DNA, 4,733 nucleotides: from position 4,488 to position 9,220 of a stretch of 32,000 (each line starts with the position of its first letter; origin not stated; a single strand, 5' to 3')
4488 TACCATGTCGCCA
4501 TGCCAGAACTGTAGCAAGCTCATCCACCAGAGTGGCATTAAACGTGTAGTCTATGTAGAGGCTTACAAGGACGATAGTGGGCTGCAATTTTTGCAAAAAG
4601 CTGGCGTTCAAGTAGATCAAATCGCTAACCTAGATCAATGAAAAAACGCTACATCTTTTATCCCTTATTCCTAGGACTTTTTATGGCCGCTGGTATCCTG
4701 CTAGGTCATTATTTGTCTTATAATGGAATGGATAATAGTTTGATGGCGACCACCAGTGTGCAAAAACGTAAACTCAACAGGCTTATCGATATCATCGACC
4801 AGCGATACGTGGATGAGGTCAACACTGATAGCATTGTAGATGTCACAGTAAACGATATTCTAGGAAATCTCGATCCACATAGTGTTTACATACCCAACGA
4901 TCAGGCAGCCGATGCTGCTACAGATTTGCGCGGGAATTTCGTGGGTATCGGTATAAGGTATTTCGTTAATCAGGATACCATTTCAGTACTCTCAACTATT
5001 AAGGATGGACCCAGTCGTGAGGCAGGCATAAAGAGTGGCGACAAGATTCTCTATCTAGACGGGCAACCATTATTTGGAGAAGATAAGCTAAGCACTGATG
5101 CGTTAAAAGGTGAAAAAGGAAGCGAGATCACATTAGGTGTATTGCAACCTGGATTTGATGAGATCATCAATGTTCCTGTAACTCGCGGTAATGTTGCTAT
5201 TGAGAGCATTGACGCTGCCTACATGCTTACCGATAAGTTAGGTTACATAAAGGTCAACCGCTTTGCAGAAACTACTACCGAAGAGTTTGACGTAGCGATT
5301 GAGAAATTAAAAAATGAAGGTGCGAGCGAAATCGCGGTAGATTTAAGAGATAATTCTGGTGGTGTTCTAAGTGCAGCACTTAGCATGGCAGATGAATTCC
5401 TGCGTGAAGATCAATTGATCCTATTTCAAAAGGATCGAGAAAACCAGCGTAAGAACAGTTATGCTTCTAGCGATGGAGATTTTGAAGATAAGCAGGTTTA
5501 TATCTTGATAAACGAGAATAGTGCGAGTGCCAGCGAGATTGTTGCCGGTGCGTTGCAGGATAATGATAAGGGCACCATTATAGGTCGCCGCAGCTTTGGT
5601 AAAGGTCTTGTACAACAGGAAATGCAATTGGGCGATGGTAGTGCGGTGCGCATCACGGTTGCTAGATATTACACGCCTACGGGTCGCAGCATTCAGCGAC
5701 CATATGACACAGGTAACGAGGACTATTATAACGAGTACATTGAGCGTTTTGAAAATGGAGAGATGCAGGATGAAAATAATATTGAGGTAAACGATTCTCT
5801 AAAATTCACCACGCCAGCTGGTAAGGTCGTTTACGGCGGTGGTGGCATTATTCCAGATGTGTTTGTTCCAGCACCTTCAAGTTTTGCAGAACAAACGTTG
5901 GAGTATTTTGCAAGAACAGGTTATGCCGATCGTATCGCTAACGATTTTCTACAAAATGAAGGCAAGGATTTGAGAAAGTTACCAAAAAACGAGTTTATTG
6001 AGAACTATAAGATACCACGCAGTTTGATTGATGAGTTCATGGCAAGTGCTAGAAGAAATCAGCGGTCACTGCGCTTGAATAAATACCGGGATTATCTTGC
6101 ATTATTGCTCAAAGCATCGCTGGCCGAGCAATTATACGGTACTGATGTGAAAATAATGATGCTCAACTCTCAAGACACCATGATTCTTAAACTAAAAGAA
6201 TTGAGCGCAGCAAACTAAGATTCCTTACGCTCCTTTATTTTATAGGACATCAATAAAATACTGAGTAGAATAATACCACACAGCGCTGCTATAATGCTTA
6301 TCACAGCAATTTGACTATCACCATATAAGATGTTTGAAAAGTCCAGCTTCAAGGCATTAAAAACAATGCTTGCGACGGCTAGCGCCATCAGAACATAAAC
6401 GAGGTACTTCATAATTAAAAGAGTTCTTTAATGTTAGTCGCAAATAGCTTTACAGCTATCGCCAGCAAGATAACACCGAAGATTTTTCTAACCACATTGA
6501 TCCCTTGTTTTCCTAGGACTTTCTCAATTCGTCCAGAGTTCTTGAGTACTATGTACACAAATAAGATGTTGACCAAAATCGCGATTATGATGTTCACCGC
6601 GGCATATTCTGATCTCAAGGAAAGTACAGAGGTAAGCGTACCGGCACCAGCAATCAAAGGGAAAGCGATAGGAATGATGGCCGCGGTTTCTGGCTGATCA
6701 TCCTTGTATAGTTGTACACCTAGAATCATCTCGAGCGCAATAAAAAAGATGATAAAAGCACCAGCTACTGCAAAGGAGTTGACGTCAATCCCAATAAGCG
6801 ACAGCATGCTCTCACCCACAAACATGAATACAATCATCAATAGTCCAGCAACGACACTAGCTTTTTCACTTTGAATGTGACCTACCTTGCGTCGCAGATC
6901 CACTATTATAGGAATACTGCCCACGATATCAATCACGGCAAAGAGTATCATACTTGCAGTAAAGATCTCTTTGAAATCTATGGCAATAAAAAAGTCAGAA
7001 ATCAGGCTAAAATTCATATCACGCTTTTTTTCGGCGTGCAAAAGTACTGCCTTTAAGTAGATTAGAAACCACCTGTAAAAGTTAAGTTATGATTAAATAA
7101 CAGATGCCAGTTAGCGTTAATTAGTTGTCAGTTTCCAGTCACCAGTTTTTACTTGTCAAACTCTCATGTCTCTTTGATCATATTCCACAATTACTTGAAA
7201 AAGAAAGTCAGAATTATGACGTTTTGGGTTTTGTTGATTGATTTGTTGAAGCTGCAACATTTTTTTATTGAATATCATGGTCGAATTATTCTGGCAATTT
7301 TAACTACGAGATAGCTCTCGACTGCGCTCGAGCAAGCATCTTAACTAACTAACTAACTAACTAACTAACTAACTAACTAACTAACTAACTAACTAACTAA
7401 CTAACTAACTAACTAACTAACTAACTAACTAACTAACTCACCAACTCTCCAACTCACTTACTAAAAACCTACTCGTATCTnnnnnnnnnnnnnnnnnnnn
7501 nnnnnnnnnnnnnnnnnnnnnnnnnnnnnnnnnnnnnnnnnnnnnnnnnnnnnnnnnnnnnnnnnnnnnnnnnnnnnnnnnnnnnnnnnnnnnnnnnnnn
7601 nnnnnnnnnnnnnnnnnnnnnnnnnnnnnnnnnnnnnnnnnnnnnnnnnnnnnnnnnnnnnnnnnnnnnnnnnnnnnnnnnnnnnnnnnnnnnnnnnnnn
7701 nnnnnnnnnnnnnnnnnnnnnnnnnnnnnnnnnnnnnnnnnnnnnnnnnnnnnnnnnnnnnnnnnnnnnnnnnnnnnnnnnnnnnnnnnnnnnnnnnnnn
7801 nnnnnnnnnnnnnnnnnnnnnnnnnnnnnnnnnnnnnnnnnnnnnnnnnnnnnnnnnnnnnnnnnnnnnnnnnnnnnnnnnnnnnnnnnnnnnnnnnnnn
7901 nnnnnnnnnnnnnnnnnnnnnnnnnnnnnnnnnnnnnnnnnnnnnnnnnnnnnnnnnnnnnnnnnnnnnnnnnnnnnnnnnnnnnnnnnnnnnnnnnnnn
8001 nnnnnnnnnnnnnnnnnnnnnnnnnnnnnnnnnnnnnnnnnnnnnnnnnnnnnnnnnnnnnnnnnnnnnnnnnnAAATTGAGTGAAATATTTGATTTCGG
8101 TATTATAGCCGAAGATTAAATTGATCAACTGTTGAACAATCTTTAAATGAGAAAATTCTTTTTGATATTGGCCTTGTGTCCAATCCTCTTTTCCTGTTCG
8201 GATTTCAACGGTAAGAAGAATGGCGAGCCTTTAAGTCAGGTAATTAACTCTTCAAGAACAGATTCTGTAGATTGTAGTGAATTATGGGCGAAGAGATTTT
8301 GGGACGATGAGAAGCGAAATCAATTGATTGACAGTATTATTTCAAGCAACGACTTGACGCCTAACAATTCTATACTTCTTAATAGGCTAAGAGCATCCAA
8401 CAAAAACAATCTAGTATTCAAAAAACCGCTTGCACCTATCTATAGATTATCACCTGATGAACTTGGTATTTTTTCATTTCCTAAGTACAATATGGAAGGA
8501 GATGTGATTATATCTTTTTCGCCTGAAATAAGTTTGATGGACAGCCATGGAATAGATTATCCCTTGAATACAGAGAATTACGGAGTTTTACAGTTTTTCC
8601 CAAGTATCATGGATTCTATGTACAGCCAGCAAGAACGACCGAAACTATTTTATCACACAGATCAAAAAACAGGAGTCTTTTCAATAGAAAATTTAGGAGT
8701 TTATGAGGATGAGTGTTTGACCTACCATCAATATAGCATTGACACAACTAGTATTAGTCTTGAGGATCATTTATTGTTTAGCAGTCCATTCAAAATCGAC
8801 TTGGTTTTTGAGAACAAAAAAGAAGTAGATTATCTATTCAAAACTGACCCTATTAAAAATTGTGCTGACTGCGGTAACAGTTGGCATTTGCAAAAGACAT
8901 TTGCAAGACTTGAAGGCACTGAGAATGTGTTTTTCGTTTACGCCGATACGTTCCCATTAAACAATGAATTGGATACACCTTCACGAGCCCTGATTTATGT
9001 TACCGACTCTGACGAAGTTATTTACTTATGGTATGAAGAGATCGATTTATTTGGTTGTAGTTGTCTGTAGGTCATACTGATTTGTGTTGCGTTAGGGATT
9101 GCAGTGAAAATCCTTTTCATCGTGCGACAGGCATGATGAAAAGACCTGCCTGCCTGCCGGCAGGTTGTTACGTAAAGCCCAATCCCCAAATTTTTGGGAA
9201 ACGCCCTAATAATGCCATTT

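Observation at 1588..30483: Perfect palindrome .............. occurs seven times in 32 kb, in both intergenic and coding DNA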

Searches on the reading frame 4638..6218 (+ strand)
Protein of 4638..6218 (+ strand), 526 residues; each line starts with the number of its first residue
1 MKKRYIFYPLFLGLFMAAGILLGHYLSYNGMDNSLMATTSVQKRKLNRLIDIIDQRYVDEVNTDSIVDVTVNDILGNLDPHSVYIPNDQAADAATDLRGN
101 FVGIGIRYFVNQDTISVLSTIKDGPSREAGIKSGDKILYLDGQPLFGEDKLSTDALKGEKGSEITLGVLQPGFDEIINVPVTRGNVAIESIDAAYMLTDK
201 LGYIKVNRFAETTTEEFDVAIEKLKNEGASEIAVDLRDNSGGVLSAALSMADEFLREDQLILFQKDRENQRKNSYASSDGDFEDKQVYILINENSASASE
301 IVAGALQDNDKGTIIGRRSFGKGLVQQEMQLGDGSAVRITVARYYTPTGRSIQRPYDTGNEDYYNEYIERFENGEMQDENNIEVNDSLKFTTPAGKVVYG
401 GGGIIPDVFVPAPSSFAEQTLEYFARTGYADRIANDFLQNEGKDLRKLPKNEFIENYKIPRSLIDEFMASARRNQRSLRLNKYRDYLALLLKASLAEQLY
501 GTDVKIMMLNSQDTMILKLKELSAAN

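Call 6: search_protein_families(library=pfam, proteins=[window:4638-6218:+])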
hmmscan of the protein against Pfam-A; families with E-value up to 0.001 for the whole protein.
window:4638-6218:+ (526 aa): 5 families
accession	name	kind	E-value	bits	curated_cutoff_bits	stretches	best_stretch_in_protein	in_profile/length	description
PF03572.23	Peptidase_S41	-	3e-48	164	24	1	200-354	1-156/165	Peptidase family S41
PF13180.12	PDZ_2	-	5.3e-10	39.9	27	1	103-180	2-79/80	PDZ domain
PF17820.7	PDZ_6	-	0.00024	21.2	27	0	121-168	6-52/54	PDZ domain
PF00595.29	PDZ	-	0.00029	21.6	23.2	0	102-168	12-80/81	PDZ domain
PF22694.1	CtpB_N-like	-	0.00033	21.5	27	1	41-86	36-82/85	Activating protease CtpB N-terminal domain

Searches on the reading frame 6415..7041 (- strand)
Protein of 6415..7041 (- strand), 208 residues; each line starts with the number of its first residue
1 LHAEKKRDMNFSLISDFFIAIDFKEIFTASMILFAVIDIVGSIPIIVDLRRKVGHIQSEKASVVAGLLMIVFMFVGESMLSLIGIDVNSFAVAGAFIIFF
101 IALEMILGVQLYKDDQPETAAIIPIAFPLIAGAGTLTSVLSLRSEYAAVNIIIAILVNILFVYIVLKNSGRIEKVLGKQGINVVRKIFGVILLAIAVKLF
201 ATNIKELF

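Call 6: search_protein_families(library=pfam, proteins=[window:6415-7041:-])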
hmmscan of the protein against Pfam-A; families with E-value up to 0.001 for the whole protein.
window:6415-7041:- (208 aa): 1 family
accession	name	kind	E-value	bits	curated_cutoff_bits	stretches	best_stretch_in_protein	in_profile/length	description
PF01914.23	MarC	-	1.1e-35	123.3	23.9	1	23-208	1-203/203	MarC family integral membrane protein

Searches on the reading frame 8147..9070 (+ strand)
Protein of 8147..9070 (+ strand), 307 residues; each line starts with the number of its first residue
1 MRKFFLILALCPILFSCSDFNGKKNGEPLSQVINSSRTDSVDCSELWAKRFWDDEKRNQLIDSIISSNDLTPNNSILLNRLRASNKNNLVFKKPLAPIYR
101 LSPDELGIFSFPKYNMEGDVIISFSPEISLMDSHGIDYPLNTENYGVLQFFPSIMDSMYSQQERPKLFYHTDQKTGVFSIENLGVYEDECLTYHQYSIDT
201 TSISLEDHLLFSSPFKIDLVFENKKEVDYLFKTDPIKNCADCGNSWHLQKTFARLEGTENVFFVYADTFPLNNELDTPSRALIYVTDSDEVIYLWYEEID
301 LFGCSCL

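Call 6: search_protein_families(library=pfam, proteins=[window:8147-9070:+])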
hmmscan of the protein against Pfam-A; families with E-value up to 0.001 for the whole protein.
window:8147-9070:+ (307 aa): 0 families

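Call 63: search_protein_families(library=pfam, proteins=[window:8147-9070:+], max_evalue=0.01)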
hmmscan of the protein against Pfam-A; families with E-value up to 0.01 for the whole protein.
window:8147-9070:+ (307 aa): 0 families
